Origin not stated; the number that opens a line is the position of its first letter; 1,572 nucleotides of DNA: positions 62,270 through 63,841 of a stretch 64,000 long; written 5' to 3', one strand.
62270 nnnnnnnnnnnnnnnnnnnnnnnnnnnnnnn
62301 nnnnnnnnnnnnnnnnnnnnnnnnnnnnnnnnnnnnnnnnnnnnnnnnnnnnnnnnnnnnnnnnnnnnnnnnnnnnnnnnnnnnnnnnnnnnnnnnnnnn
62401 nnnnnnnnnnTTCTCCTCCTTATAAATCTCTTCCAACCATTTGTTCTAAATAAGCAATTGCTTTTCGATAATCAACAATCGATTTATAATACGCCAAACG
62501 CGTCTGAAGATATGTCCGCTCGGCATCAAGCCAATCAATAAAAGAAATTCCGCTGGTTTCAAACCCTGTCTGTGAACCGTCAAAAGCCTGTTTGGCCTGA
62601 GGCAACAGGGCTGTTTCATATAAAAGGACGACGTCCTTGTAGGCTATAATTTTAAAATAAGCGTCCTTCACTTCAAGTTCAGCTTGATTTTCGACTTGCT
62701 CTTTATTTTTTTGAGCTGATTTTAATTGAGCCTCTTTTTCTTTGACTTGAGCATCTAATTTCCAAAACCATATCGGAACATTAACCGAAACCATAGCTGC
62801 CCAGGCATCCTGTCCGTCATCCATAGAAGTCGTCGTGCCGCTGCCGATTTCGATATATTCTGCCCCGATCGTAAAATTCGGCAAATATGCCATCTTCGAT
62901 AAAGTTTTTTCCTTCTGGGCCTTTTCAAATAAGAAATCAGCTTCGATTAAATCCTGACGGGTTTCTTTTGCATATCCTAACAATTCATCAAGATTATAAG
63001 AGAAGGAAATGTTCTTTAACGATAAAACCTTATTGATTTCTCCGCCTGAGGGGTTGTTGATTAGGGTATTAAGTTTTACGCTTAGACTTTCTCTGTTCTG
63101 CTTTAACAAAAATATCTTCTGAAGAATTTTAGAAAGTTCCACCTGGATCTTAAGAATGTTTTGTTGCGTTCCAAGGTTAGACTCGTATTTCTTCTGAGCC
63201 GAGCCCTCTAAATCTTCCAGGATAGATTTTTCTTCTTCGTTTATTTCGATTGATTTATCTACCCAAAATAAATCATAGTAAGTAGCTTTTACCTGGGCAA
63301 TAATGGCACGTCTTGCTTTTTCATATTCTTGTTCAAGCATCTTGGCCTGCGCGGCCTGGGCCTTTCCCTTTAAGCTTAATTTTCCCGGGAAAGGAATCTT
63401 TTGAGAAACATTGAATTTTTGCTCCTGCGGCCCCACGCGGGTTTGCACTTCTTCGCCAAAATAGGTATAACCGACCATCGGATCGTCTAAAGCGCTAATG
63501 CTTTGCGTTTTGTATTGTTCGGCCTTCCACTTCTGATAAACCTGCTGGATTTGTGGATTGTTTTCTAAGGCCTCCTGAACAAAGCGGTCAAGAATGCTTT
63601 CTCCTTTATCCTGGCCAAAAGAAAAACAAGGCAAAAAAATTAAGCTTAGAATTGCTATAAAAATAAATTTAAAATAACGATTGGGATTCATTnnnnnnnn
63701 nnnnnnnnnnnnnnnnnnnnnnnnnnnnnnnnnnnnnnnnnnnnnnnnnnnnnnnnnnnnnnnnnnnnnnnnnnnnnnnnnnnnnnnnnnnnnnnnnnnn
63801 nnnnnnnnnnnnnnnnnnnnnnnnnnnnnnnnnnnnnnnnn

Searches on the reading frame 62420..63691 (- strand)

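Call 3: search_protein_families(library=ncbifam, proteins=[window:62420-63691:-], max_evalue=0.01)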
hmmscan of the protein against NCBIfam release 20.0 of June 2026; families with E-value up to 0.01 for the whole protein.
window:62420-63691:- (423 aa): 5 families
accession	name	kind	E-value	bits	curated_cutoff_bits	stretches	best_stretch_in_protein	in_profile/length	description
TIGR01844.1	type_I_sec_TolC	subfamily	1.4e-17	63.8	225.15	1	37-420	8-398/414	TolC family outer membrane protein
TIGR01845.1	outer_NodT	subfamily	1.6e-14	53.6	210.05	1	32-402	57-440/460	efflux transporter outer membrane subunit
NF047721.1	ToxDrgExpTdeA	equivalog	6.7e-09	35.2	550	1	92-352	123-383/455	toxin/drug exporter TdeA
NF045679.1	DiMtlExpIhpA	equivalog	5.8e-07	28.5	650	1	35-421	34-414/424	divalent metal ion exporter subunit IhpA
NF033613.1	blaOXA-576_like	exception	0.00047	19.8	530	1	74-195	81-195/248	OXA-576 family class D beta-lactamase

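Call 4: search_protein_families(library=pfam, proteins=[window:62420-63691:-], max_evalue=0.1)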
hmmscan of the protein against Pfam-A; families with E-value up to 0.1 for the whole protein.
window:62420-63691:- (423 aa): 2 families
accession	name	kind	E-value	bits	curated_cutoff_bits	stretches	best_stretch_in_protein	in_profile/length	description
PF02321.23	OEP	-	5.6e-50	170.2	22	2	234-420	1-187/187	Outer membrane efflux protein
PF08647.16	BRE1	-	0.032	14.8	27.9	1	159-210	13-64/95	BRE1 E3 ubiquitin ligase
